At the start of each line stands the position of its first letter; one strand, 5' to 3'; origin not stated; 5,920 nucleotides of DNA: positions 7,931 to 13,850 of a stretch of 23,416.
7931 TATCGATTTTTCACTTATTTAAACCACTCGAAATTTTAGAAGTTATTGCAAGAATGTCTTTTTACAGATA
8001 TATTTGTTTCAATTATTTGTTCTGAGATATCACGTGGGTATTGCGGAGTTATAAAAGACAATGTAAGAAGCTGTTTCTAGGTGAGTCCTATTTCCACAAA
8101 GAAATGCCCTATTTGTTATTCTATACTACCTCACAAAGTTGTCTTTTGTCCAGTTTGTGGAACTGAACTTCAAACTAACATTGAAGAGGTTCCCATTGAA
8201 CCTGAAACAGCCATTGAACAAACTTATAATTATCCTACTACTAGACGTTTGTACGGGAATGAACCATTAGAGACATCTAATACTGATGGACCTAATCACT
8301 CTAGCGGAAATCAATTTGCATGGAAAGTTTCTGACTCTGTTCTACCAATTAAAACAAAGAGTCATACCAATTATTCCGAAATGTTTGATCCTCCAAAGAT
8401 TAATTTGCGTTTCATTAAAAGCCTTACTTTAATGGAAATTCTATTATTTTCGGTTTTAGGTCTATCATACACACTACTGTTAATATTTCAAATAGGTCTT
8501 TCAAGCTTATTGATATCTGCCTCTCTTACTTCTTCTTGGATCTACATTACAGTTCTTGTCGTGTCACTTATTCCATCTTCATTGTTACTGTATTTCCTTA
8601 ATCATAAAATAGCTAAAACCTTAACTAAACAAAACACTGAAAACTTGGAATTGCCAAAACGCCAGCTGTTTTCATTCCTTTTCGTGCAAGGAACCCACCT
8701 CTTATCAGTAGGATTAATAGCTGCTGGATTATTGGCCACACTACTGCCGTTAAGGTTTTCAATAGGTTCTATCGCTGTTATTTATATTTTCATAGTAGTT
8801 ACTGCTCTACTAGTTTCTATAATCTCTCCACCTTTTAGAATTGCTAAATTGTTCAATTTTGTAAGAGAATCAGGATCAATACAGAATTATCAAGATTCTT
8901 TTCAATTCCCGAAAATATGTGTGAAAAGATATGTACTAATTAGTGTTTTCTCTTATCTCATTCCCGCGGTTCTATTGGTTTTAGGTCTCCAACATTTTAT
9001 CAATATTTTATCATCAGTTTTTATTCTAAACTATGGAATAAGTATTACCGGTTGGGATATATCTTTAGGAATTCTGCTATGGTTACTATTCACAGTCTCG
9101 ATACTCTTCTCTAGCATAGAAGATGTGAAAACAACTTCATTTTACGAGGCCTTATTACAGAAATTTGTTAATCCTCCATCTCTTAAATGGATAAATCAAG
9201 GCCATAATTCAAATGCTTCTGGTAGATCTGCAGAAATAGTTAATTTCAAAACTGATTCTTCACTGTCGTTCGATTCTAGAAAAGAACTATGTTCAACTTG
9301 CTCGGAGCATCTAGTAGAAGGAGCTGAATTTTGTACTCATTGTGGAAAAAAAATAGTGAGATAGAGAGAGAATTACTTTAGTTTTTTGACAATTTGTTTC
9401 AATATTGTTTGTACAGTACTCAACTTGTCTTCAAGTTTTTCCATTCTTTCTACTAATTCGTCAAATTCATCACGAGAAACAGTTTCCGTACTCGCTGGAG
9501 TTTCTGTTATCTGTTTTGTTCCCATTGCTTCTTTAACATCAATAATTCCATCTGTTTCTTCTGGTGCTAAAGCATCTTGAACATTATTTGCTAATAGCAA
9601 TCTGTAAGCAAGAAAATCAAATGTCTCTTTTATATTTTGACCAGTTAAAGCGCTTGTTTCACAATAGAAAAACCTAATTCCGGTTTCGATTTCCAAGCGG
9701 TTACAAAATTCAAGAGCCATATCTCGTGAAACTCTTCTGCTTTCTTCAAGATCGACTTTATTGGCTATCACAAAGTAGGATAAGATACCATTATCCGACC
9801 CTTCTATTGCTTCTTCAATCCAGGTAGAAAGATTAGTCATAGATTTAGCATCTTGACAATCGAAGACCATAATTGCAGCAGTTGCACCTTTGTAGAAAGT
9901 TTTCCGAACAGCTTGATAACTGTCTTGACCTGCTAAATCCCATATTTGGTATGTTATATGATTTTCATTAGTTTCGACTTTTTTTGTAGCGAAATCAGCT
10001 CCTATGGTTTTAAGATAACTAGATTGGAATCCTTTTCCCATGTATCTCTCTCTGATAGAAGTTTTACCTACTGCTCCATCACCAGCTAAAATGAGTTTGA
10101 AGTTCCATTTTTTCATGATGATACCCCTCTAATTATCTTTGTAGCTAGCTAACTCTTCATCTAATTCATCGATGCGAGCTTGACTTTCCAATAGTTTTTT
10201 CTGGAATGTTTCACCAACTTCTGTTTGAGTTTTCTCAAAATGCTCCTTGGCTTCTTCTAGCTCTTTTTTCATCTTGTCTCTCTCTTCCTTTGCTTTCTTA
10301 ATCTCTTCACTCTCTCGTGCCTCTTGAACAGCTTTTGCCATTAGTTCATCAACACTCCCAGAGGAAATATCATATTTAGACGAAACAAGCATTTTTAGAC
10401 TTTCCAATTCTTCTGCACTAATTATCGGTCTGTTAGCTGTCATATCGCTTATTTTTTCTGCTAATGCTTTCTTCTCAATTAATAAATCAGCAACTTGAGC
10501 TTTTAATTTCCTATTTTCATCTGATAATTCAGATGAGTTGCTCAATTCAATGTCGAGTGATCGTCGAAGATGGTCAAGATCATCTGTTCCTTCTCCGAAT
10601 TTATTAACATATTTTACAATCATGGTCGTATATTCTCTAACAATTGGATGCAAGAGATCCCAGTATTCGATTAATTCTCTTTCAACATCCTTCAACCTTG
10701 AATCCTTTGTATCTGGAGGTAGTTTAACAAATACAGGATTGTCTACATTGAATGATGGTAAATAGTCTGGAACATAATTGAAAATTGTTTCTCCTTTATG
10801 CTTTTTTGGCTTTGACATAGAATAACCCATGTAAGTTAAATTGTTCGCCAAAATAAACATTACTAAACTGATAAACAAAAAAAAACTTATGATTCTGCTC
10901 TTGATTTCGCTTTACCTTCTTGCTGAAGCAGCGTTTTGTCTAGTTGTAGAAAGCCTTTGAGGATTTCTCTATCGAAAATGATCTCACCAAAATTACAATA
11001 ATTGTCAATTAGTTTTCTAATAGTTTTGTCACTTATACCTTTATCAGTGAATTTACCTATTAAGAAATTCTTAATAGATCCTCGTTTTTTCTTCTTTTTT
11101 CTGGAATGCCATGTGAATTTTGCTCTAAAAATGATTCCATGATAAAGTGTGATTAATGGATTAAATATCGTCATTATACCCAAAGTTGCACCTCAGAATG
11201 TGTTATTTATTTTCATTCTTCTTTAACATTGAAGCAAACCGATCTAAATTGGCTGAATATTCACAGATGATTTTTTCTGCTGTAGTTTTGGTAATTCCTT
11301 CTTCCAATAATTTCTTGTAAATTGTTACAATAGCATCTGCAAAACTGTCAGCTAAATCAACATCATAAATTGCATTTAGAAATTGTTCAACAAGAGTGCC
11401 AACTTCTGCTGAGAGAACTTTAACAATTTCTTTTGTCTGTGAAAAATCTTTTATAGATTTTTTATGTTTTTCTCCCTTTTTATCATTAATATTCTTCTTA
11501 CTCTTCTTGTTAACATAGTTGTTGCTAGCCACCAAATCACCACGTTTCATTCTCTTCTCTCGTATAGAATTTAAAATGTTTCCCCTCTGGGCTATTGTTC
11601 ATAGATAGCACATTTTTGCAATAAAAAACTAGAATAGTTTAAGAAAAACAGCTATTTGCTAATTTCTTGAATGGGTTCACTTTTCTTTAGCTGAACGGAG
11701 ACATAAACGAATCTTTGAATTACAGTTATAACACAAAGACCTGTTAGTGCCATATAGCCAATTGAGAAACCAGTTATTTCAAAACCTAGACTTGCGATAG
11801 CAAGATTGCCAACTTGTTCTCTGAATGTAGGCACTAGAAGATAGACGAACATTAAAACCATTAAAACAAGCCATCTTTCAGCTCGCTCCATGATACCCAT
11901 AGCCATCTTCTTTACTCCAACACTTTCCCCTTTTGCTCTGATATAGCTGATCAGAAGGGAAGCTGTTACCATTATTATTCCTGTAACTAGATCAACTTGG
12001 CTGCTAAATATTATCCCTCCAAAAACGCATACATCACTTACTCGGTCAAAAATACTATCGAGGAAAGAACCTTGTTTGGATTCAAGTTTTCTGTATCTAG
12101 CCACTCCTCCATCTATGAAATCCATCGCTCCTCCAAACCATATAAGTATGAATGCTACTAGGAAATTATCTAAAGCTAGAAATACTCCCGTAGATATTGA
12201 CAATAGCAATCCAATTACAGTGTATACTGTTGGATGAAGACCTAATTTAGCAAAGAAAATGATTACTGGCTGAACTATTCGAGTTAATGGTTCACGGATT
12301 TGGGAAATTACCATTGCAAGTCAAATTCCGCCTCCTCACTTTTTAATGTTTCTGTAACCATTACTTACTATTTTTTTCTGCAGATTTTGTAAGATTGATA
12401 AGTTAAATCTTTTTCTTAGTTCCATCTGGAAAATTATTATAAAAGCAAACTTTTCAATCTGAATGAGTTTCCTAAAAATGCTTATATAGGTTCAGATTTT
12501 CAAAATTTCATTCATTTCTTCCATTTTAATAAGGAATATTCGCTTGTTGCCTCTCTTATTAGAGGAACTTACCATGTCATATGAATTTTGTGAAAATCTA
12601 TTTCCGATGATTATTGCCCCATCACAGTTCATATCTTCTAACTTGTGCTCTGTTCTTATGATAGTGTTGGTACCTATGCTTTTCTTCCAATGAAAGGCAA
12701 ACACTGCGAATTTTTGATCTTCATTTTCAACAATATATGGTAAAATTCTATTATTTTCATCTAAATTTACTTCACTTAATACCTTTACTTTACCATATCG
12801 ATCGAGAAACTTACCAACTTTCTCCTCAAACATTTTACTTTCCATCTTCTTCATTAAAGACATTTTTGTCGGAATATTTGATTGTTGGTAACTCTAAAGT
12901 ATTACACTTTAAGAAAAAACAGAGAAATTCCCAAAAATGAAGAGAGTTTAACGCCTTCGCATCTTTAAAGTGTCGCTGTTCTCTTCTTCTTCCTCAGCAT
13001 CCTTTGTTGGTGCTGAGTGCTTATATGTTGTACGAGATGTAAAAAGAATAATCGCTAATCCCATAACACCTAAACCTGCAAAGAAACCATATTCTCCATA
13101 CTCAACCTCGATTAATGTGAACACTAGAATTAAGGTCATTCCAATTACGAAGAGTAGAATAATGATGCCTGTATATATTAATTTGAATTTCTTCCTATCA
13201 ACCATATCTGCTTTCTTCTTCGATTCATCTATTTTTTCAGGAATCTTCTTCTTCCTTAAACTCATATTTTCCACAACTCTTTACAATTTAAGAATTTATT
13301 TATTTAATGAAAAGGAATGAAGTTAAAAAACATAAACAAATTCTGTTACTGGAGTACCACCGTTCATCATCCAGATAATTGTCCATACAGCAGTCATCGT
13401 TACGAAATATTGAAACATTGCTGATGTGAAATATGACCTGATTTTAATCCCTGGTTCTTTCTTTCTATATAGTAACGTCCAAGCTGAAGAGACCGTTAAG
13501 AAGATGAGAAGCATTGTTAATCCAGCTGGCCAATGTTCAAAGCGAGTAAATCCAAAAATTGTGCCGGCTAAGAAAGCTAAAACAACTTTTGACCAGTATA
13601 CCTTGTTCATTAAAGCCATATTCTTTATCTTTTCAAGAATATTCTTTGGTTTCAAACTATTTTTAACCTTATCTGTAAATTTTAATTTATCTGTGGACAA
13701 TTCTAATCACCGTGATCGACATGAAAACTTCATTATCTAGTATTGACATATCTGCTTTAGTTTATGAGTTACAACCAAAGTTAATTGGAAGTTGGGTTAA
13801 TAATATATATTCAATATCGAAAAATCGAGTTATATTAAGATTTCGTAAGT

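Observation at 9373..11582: Candidate undescribed four-gene module: two small helical proteins, a long coiled coil and a Rab-like GTPase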

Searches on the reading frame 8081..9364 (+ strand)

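Call 3: search_protein_families(library=pfam, proteins=[window:8081-9364:+], max_evalue=0.1)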
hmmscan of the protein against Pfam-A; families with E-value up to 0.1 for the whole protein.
window:8081-9364:+ (427 aa): 10 families
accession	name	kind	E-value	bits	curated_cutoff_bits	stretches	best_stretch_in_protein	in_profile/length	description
PF13240.11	Zn_Ribbon_1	-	5.1e-07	29.7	25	1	404-424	2-22/23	zinc-ribbon domain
PF12773.13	DZR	-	1.4e-06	28.8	27.3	2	404-425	1-22/45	Double zinc ribbon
PF13248.11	Zn_ribbon_3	-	4.3e-06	26.5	27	2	404-425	5-26/26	zinc-ribbon domain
PF18912.6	DZR_2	-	7.4e-05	22.9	27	1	399-424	19-45/56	Double zinc ribbon domain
PF17032.10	Zn_ribbon_15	-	0.00015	23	28.9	1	395-422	46-73/73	zinc-ribbon family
PF10571.15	UPF0547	-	0.0042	17.6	29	1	7-27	1-21/26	Uncharacterised protein family UPF0547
PF24460.1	DUF7575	-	0.0046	16.7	28.5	0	6-30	3-27/28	Domain of unknown function (DUF7575)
PF15086.11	UPF0542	-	0.028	14.7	27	1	151-193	15-57/68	Uncharacterised protein family UPF0542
PF14446.12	Prok-RING_1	-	0.035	14.5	29.1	1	7-28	5-28/54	Prokaryotic RING finger family 1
PF08772.16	Zn_ribbon_NOB1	-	0.099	13.2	24.9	0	7-29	9-32/72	Nin one binding (NOB1) Zn-ribbon like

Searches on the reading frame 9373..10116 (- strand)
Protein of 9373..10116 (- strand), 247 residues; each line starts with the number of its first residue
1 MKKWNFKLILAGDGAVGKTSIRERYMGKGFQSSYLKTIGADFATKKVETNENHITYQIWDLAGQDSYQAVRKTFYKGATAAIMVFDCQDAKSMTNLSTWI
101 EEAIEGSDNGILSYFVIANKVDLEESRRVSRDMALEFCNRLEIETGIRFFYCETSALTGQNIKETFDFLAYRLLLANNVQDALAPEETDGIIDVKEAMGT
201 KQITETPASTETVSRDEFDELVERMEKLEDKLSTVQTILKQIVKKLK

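Call 3: search_protein_families(library=pfam, proteins=[window:9373-10116:-], max_evalue=0.1)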
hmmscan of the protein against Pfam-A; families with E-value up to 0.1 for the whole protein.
window:9373-10116:- (247 aa): 8 families
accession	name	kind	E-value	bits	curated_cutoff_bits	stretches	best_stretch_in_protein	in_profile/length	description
PF00071.28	Ras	-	7.6e-41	139.8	21.6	1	7-171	1-158/162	Ras family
PF08477.19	Roc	-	2.4e-28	99.2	27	1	7-122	1-119/119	Ras of Complex, Roc, domain of DAPkinase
PF00025.27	Arf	-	2.5e-16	60.1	22.3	1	5-170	14-171/174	ADP-ribosylation factor family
PF04670.18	Gtr1_RagA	-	3.7e-08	33.5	22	1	7-127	1-127/232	Gtr1/RagA G protein conserved region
PF00009.33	GTP_EFTU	-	1.8e-05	24.8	26.5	1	44-169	59-182/188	Elongation factor Tu GTP binding domain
PF01926.29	MMR_HSR1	-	0.0046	17.5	21.9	1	9-105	3-101/113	50S ribosome-binding GTPase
PF08656.15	DASH_Dad3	-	0.015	15.8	23.1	1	215-241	34-60/76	DASH complex subunit Dad3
PF04210.18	MtrG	-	0.084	13.2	27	0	212-237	6-31/64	Tetrahydromethanopterin S-methyltransferase, subunit G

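Call 6: search_protein_families(library=ncbifam, proteins=[window:9373-10116:-], max_evalue=0.1)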
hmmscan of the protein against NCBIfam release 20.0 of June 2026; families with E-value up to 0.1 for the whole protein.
window:9373-10116:- (247 aa): 4 families
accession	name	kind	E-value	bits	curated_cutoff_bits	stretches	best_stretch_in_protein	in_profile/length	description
TIGR00231.1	small_GTP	domain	2.1e-19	69.9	42.5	1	6-169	4-162/164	GTP-binding protein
NF010247.0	PRK13694.1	subfamily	0.01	15.5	94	1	209-246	5-42/83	hypothetical protein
TIGR01149.1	mtrG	equivalog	0.045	13.7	50.65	0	212-242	8-38/70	tetrahydromethanopterin S-methyltransferase subunit MtrG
TIGR00483.1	EF-1_alpha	equivalog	0.079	11.4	540.1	1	17-124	50-154/427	translation elongation factor EF-1 subunit alpha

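Call 35: search_solved_structures(query=window:9373-10116:-, max_evalue=1e-10)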
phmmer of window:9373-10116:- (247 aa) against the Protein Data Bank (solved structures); distinct sequences matched with E-value up to 1e-10: 371 (the best 60 are shown).
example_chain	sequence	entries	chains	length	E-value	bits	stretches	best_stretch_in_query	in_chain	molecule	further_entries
7ezb_A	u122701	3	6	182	3e-35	125.1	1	3-170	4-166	Thorarchaeota Rab | Chains: A,B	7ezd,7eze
9wes_A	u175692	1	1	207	2.7e-34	122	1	2-184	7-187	Rab7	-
5ldd_C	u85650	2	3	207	1.4e-33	119.6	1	2-178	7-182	Rab small monomeric GTPase-like protein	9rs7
1vg1_A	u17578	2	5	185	4.9e-29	104.8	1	2-174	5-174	Ras-related protein Rab-7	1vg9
1vg0_B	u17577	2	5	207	5.7e-29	104.5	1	2-174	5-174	Ras-related protein Rab-7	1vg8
1yzl_A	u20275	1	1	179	1.5e-28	103.2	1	5-174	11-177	Ras-related protein Rab-9A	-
3law_A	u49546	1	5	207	2e-28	102.8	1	2-174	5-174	Ras-related protein Rab-7a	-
1wms_A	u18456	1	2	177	2.2e-28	102.6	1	5-175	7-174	Ras-related protein Rab-9A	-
4ojk_A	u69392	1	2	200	2.8e-28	102.3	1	5-194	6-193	Ras-related protein Rab-11B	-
9l0d_D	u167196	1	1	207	3e-28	102.2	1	2-174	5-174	Ras-related protein Rab-7a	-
1s8f_A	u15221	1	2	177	3.3e-28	102.1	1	5-174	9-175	Ras-related protein Rab-9A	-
7e1t_A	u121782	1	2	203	3.6e-28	101.9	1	5-188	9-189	Ras-related protein Rab-9A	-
4qxa_A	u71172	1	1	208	4e-28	101.8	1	5-184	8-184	Ras-related protein Rab-9A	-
6wcw_B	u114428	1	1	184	5e-28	101.5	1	2-174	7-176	Ras-related protein Rab-7a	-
7f6j_A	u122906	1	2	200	5.4e-28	101.4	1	2-174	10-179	Ras-related protein Rab-7a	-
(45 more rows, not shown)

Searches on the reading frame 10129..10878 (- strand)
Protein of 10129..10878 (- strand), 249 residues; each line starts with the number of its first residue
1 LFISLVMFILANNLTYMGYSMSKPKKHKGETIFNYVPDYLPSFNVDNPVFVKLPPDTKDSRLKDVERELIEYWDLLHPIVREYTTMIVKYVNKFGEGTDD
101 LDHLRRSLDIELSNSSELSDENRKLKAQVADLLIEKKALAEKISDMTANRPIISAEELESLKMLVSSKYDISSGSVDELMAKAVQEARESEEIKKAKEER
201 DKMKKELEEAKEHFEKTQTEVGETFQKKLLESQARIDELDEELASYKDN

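Call 3: search_protein_families(library=pfam, proteins=[window:10129-10878:-], max_evalue=0.1)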
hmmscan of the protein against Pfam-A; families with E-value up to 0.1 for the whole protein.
window:10129-10878:- (249 aa): 2 families
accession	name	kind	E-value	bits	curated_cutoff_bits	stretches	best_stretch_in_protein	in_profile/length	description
PF05325.16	DUF730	-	5.7e-05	23.6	32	1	154-229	34-108/122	Protein of unknown function (DUF730)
PF06676.16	DUF1178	-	0.013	16.4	31.6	1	183-228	61-106/147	Protein of unknown function (DUF1178)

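Call 6: search_protein_families(library=ncbifam, proteins=[window:10129-10878:-], max_evalue=0.1)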
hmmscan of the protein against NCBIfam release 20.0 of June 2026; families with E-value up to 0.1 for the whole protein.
window:10129-10878:- (249 aa): 5 families
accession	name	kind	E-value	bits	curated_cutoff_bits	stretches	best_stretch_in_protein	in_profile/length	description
TIGR01843.1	type_I_hlyD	subfamily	9.5e-06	24.8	208.65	1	113-248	136-266/422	HlyD family type I secretion periplasmic adaptor subunit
TIGR02169.1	SMC_prok_A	equivalog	0.00015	19.6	729.4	1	61-248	203-386/1165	chromosome segregation protein SMC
NF045487.1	ASRP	equivalog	0.014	14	300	1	97-245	126-267/593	archaea-specific SMC-related protein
TIGR01667.1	YCCS_YHFK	subfamily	0.031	12.4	467.8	1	108-218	578-683/701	YccS/YhfK family putative transporter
NF038207.1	glyco_res_GraF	equivalog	0.043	14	34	1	194-225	12-43/44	glycopeptide resistance-associated protein GraF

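Call 23: find_homologous_proteins(query=window:10129-10818:-)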
Query window:10129-10818:- (229 aa): 73 proteins with E <= 0.001 among 911 candidates. Only proteins of 125 to 401 residues were searched: fused or split forms outside these lengths cannot appear, so this answer is no evidence that the protein stands alone or is whole; lengths 'longer' or 'shorter' looks for them.
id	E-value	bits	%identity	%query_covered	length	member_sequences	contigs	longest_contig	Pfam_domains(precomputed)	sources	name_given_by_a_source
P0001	1.5e-133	461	97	100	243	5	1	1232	-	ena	-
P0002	1.9e-132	458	96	100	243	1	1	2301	-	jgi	jgi:hypothetical protein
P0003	5.1e-125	433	88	100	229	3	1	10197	-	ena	-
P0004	1.6e-124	432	88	100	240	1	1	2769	-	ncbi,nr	ncbi:MAG: hypothetical protein H7647_03995 [Candidatus Heimdallarchaeota archaeon]|nr:hypothetical p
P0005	1.7e-124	432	88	100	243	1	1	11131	-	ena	-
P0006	1.7e-124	432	88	100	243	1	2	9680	-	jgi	jgi:hypothetical protein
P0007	4.6e-122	424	87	100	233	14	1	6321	-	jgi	-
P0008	1.2e-121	422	86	100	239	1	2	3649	PF05325.16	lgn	-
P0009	7.6e-121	420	86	100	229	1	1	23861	-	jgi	-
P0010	1.7e-119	415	86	100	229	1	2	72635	-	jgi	jgi:hypothetical protein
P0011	1.8e-119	415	86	100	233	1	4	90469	-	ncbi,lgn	-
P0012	5.0e-119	414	85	99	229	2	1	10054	-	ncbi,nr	ncbi:MAG: hypothetical protein KGD64_09030 [Candidatus Heimdallarchaeota archaeon]|nr:hypothetical p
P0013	3.3e-118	411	84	100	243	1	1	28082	PF05325.16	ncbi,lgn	-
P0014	3.7e-118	411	84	100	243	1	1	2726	PF05325.16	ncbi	-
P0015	3.0e-117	408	83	100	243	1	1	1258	-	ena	-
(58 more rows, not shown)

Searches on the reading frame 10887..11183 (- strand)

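Call 3: search_protein_families(library=pfam, proteins=[window:10887-11183:-], max_evalue=0.1)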
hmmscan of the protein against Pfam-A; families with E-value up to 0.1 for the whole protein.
window:10887-11183:- (98 aa): 1 family
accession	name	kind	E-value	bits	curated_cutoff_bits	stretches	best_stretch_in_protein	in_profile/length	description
PF08520.15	Mitofissin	-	0.003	17.7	27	1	48-72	32-56/69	Mitofissin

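Call 6: search_protein_families(library=ncbifam, proteins=[window:10887-11183:-], max_evalue=0.1)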
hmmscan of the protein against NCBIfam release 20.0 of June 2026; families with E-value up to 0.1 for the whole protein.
window:10887-11183:- (98 aa): 1 family
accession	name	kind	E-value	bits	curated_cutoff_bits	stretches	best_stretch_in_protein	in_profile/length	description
NF001063.0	PRK00117.5-3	equivalog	0.049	13.5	186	1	25-62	68-103/165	recombination regulator RecX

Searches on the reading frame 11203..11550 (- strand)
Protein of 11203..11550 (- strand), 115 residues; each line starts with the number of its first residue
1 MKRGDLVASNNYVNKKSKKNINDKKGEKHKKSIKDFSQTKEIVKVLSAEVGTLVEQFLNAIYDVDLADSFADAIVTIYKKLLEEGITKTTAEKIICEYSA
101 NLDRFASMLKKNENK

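Call 3: search_protein_families(library=pfam, proteins=[window:11203-11550:-], max_evalue=0.1)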
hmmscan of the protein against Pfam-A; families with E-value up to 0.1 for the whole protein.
window:11203-11550:- (115 aa): 0 families

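Call 6: search_protein_families(library=ncbifam, proteins=[window:11203-11550:-], max_evalue=0.1)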
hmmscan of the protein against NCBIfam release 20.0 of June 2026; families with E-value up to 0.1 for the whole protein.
window:11203-11550:- (115 aa): 0 families

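Call 24: find_homologous_proteins(query=window:11203-11550:-, max_evalue=0.01)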
Query window:11203-11550:- (115 aa): 21 proteins with E <= 0.01 among 35 candidates. Only proteins of 63 to 202 residues were searched: fused or split forms outside these lengths cannot appear, so this answer is no evidence that the protein stands alone or is whole; lengths 'longer' or 'shorter' looks for them.
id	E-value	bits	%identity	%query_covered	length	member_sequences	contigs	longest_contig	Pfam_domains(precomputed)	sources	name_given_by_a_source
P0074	6.9e-57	208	88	100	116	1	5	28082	-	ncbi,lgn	-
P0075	5.2e-56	205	90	98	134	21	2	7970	-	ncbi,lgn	-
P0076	7.0e-56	205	89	98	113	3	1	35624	-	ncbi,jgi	ncbi:MAG: hypothetical protein ACTSQ4_03280 [Candidatus Heimdallarchaeaceae archaeon]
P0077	7.0e-53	195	85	99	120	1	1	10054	-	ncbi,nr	ncbi:MAG: hypothetical protein KGD64_09040, partial [Candidatus Heimdallarchaeota archaeon]|nr:hypot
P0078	6.4e-51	189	86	94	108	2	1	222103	-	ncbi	ncbi:MAG: hypothetical protein ACTSPO_00120 [Candidatus Heimdallarchaeaceae archaeon]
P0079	8.3e-51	188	82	100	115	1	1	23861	-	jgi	-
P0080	2.6e-43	164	84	85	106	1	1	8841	-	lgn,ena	-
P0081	4.9e-39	151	64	98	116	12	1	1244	-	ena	-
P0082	1.6e-38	149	66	92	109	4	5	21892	-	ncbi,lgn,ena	-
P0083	4.5e-38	148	67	93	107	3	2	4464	-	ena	-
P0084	6.2e-38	147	64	98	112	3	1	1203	-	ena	-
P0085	1.1e-37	146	72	83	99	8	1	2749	-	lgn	-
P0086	2.1e-37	145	72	83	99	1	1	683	-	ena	-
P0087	3.2e-37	145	63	98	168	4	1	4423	-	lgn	-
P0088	5.4e-37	144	62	94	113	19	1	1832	-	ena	-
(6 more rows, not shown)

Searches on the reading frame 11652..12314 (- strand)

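Call 3: search_protein_families(library=pfam, proteins=[window:11652-12314:-], max_evalue=0.1)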
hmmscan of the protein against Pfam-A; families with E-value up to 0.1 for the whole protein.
window:11652-12314:- (220 aa): 1 family
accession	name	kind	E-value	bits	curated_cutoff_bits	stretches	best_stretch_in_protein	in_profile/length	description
PF01066.26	CDP-OH_P_transf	-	7.2e-15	56.1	22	1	27-168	3-138/152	CDP-alcohol phosphatidyltransferase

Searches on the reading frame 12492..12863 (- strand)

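Call 3: search_protein_families(library=pfam, proteins=[window:12492-12863:-], max_evalue=0.1)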
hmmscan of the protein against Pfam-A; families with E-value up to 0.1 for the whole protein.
window:12492-12863:- (123 aa): 3 families
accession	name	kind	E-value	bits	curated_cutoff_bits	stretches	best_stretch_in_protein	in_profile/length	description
PF04471.18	Mrr_cat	-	0.00017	22.1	21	1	5-120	2-114/115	Restriction endonuclease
PF02401.23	LYTB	-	0.01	15.6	24.5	1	47-116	166-234/267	LytB protein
PF04127.22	DFP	-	0.052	13.8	22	1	30-103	114-182/186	DNA/pantothenate metabolism flavoprotein C-terminal domain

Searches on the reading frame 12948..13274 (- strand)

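Call 3: search_protein_families(library=pfam, proteins=[window:12948-13274:-], max_evalue=0.1)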
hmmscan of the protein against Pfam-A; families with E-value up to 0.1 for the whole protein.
window:12948-13274:- (108 aa): 2 families
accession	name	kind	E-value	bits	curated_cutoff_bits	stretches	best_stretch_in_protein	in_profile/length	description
PF20990.2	DUF2207_C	-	0.0011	19.2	33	1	10-103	113-206/247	Predicted membrane protein (DUF2207) C-terminal domain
PF06781.17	CrgA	-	0.0041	17.7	24.8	1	1-77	1-84/89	Cell division protein CrgA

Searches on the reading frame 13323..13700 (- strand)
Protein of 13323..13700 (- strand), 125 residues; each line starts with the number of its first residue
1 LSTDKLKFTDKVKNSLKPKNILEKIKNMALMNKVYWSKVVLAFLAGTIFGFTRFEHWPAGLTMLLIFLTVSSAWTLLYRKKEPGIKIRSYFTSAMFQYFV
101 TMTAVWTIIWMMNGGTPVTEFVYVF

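Call 3: search_protein_families(library=pfam, proteins=[window:13323-13700:-], max_evalue=0.1)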
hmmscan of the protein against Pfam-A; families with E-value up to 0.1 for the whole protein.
window:13323-13700:- (125 aa): 1 family
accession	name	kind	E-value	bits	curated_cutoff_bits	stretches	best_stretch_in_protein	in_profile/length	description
PF07019.17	EMC6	-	0.00046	21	23.3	1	34-109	2-80/81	EMC6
